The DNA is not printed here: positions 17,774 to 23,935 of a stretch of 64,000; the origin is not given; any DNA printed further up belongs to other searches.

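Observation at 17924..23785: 1953-aa YD-repeat protein with no toxin tip, embedded between the BY-kinase and the LCP ligase of a glycan locus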

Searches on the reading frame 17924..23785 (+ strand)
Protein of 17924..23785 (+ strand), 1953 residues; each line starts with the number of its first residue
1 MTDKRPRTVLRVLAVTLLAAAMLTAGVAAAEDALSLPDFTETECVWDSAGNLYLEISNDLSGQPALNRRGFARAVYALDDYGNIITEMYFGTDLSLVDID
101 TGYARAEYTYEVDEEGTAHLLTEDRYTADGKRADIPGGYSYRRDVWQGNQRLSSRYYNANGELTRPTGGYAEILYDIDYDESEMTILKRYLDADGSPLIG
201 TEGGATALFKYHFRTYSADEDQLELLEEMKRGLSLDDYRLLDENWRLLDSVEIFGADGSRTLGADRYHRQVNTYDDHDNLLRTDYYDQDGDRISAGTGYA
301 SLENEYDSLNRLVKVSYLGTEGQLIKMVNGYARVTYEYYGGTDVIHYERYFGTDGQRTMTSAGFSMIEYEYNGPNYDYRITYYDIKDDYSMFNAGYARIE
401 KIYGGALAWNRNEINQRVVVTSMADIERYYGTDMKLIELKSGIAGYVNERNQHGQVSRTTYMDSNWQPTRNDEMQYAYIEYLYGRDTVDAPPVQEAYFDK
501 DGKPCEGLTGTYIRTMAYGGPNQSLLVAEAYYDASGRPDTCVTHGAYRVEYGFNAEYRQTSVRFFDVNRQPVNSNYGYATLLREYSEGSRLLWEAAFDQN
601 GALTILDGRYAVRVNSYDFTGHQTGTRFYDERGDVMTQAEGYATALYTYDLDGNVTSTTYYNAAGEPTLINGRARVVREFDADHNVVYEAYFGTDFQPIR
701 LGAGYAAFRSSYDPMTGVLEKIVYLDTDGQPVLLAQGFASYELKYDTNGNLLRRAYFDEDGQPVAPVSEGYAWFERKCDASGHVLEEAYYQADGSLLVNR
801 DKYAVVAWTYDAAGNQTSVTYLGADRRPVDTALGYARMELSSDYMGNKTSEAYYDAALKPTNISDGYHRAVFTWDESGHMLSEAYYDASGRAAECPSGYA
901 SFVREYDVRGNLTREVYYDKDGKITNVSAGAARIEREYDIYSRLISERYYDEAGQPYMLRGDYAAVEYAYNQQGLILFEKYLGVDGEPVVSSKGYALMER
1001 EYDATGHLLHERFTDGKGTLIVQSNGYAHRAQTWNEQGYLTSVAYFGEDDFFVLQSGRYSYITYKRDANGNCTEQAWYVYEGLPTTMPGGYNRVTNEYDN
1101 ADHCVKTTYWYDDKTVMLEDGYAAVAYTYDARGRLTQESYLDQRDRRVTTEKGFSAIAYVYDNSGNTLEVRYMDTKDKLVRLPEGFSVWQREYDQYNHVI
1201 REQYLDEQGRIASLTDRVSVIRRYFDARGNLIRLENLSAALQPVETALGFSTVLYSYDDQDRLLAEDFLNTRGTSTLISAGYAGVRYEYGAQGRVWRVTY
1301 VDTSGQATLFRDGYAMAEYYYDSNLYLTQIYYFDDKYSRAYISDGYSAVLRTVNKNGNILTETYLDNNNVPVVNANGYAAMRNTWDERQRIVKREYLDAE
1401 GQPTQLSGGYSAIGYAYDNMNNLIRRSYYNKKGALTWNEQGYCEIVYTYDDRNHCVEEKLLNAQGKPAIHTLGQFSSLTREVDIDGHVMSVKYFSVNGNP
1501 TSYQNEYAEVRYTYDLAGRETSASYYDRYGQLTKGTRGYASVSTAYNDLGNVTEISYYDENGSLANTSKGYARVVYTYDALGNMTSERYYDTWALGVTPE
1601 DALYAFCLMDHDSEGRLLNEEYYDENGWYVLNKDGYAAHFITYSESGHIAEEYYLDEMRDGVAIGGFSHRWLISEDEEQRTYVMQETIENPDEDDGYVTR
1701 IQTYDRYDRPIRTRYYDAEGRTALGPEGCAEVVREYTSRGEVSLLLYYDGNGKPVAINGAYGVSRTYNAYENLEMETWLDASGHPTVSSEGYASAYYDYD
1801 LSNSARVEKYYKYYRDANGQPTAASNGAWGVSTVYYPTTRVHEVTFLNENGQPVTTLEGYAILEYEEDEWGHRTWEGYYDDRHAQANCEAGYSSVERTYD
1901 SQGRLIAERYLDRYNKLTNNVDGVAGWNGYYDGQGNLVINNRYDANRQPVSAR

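Call 6: search_protein_families(library=pfam, proteins=[window:17924-23785:+], max_evalue=1)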
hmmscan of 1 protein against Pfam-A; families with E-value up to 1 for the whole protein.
window:17924-23785:+ (1953 aa): 3 families
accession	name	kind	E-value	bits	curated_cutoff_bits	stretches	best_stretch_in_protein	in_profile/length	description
PF05593.20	RHS_repeat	-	2.8e-07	31.2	22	3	1546-1589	1-33/38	RHS Repeat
PF11178.13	DUF2963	-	0.00082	19.2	22.6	1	902-924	10-34/52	Protein of unknown function (DUF2963)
PF14903.11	WG_beta_rep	-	0.46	11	25.6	0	1929-1944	2-17/35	WG containing repeat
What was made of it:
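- On MORN / MORN_2 repeats: No hit on REP at E<=1 (call 6).
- On Cell-wall / choline-binding repeat proteins: No such Pfam hit at E<=1 (call 6).
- Closest known: MORN / MORN_2. Different: REP itself has no MORN Pfam hit at E<=1 (call 6).
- Closest known: Clostridial CROP and choline/cell-wall-binding beta-hairpin solenoids. Different: No Pfam hit to CW_binding or choline-binding repeats (call 6).
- Pfam RHS_repeat passes its threshold, 31.2 bits against a cut-off of 22 (call 6).
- Tried and rejected: Cell-wall, choline-binding or SLH repeats: no hits (call 6).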

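Call 7: search_protein_families(library=ncbifam, proteins=[window:17924-23785:+], max_evalue=1)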
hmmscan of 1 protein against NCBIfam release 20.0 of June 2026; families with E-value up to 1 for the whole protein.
window:17924-23785:+ (1953 aa): 2 families
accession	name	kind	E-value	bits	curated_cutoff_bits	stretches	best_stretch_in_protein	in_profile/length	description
NF008171.0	PRK10918.1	equivalog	0.036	13.1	339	0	1441-1484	217-258/346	phosphate ABC transporter substrate-binding protein PstS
TIGR02793.1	nikR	equivalog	0.44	10.8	175.45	0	1141-1176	39-74/129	nickel-responsive transcriptional regulator NikR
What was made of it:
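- On Rhs/YD-repeat proteins: No NCBIfam YD-repeat model matches at E<=1 (call 7). No NCBIfam or Pfam core hit (calls 6, 7).
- Closest known: Rhs/YD-repeat shell proteins. Different: The unit is 32 aa with two unequal YD-like turns, not about 21 aa. No NCBIfam YD-repeat model matches (call 7).
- Checked: No Pfam or NCBIfam hit to an Rhs core, toxin, SLH or choline/cell-wall-binding repeat appears (calls 6, 7).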

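Call 10: search_solved_structures(query=window:17924-23785:+, max_evalue=1, show_alignments=2)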
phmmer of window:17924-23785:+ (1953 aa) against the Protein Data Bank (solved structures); distinct sequences matched with E-value up to 1: 0.
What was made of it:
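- Tried and rejected: Sequence search against solved structures: phmmer of REP against PDB sequences found nothing at E<=1 (call 10).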

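Call 11: find_homologous_proteins(query=window:17924-23785:+)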
Query window:17924-23785:+ (1953 aa): 31 proteins with E <= 0.001 among 8000 candidates.
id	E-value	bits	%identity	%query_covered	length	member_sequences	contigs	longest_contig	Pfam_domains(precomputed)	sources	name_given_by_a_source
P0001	0.0e+0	2303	55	98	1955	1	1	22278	-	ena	-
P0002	0.0e+0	1118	49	54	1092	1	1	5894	-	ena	-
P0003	3.2e-208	713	24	95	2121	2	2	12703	PF05593.20,PF14684.12,PF27244.1,PF07661.20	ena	-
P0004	1.4e-125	439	24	73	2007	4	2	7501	PF05593.20,PF13676.12,PF08937.17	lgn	-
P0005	4.4e-118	414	23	77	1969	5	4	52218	PF27244.1,PF13676.12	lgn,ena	-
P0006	9.3e-111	390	26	64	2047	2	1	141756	-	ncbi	-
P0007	1.5e-109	386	26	74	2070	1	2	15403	-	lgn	-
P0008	9.0e-107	377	26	78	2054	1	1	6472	-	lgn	-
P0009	2.1e-98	349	26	68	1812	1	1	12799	PF27244.1,PF13676.12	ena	-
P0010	2.0e-91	326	24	59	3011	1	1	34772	PF05593.20,PF13676.12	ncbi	-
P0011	3.2e-90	322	26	58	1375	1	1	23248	PF00149.34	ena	-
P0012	1.2e-89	320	28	33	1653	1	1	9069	PF21338.3,PF17820.8,PF05593.20,PF27244.1,PF20703.4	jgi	jgi:hypothetical protein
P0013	2.5e-85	306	26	51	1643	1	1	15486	PF05593.20,PF20703.4,PF13191.13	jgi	jgi:hypothetical protein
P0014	4.7e-85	305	28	42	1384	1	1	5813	PF07714.24,PF00069.32,PF01636.30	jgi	jgi:serine/threonine protein kinase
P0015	1.1e-80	290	23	64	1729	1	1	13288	PF05593.20,PF25023.2,PF13676.12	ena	-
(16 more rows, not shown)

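Call 12: search_protein_families(library=pfam, proteins=[P0001, P0003, P0005, P0006, P0012], max_evalue=0.01)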
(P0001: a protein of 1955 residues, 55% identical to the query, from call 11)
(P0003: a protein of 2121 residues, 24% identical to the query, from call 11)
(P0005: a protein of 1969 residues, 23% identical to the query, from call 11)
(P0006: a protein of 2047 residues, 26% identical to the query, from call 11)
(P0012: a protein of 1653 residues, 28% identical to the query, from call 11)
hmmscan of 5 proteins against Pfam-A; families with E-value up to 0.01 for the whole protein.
P0001 (1955 aa): 1 family
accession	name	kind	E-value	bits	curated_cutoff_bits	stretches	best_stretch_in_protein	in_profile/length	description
PF05593.20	RHS_repeat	-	0.00085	20.1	22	0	1126-1141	19-34/38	RHS Repeat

P0003 (2121 aa): 4 families
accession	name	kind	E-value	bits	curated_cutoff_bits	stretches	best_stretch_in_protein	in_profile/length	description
PF05593.20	RHS_repeat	-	2.7e-11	44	22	0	1102-1126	8-31/38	RHS Repeat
PF07661.19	MORN_2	-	2.9e-11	42.7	29.6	0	2033-2049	5-21/22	MORN repeat variant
PF14684.11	Tricorn_C1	-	1.8e-09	37.8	24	0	1417-1452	4-30/59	Tricorn protease C1 domain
PF10065.14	DUF2303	-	0.0012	18.5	26.6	0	645-678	95-125/269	Uncharacterized conserved protein (DUF2303)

P0005 (1969 aa): 4 families
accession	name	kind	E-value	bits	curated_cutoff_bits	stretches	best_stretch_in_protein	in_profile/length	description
PF13676.11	TIR_2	-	3.9e-08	34.2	28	1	10-143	2-109/122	TIR domain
PF07661.19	MORN_2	-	5.2e-05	23.4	29.6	0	1126-1141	6-21/22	MORN repeat variant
PF08937.16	ThsB_TIR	-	0.0001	23.1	21.2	1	10-106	1-87/100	Thoeris protein ThsB, TIR-like domain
PF05593.20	RHS_repeat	-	0.0014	19.5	22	0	1259-1277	12-29/38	RHS Repeat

P0006 (2047 aa): 1 family
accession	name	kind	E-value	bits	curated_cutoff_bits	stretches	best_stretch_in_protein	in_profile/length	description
PF25025.1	EF-Ts_N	-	4.9e-05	23.7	33.2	0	1712-1722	19-29/60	Elongation factor Ts, mitochondrial, N-terminal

P0012 (1653 aa): 6 families
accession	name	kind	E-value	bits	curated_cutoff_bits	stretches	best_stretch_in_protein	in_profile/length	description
PF20703.3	nSTAND1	-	7.3e-81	273.1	27.1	1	212-652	1-377/379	Novel STAND NTPase 1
PF17820.7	PDZ_6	-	1.6e-10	41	27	1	1549-1600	2-53/54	PDZ domain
PF05593.20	RHS_repeat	-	1.8e-08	35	22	0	1072-1088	17-33/38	RHS Repeat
PF21338.2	Top1B_N_bact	-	9.6e-06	25.7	27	0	1312-1331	3-22/49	Bacterial DNA topoisomerase IB, N-terminal domain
PF13191.12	AAA_16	-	2.2e-05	25.5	32.6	1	227-399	2-155/167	AAA ATPase domain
PF13180.12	PDZ_2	-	0.0026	18.4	27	0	1525-1610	12-78/80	PDZ domain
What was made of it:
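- On Rhs/YD-repeat proteins: The 55%-identical ortholog P0001 scores 20.1, below the cut-off (calls 6, 12).
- On MORN / MORN_2 repeats: Only sub-threshold or stretch-less hits appear on distant relatives (call 12).
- Closest known: MORN / MORN_2. Same: Some family members have sub-threshold MORN_2 Pfam hits (call 12).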

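Call 13: find_encoding_contigs(protein=P0001, flank=10000)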
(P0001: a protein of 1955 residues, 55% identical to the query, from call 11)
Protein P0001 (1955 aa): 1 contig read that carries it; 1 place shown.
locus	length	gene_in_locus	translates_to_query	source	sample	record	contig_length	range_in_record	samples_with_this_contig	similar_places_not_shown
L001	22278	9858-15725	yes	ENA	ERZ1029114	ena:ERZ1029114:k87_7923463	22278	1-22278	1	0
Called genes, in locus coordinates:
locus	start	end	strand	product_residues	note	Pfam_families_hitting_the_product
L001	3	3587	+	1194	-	?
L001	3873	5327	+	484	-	PF08323:Glyco_transf_5, PF13439:Glyco_transf_4 (faint), PF13579:Glyco_trans_4_4 (weak), PF00534:Glycos_transf_1, PF13692:Glyco_trans_1_4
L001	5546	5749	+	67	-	-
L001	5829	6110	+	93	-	PF05402:PqqD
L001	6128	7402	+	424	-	PF04055:Radical_SAM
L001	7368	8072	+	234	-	PF27840:ScmC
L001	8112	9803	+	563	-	PF02706:Wzz, PF01656:CbiA, PF06564:CBP_BcsQ, PF09140:MipZ (faint), PF10609:ParA, PF13614:AAA_31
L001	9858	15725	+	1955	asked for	-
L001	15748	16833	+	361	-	PF03816:LytR_cpsA_psr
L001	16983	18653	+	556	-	PF00664:ABC_membrane, PF02463:SMC_N (faint), PF00005:ABC_tran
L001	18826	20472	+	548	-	PF01301:Glyco_hydro_35 (weak), PF18120:DUF5597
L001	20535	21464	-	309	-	PF00892:EamA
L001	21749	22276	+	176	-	?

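Call 14: find_encoding_contigs(protein=P0006, flank=10000, max_places=3)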
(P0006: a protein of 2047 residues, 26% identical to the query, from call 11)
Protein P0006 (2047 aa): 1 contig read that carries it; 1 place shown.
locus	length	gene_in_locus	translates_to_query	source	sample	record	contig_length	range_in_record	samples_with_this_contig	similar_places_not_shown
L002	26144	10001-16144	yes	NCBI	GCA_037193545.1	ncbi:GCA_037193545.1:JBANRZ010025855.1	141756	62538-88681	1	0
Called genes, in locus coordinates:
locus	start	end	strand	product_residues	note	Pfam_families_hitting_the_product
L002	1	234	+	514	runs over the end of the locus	PF01943:Polysacc_synt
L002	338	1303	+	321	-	PF00852:Glyco_transf_10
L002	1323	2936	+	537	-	-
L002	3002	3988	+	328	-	PF04055:Radical_SAM, PF13353:Fer4_12 (faint), PF13186:SPASM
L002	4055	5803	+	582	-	PF26626:DUF8201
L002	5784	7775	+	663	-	-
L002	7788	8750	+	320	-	PF01757:Acyl_transf_3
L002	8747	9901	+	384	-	PF08239:SH3_3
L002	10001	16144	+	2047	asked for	-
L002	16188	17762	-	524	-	PF01266:DAO (faint), PF01494:FAD_binding_3 (faint), PF01593:Amino_oxidase, PF01946:Thi4 (weak), PF13450:NAD_binding_8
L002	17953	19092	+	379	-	PF19554:DUF6077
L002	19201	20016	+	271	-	-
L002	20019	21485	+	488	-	PF03062:MBOAT, PF13813:MBOAT_2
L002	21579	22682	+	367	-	-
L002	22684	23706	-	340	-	-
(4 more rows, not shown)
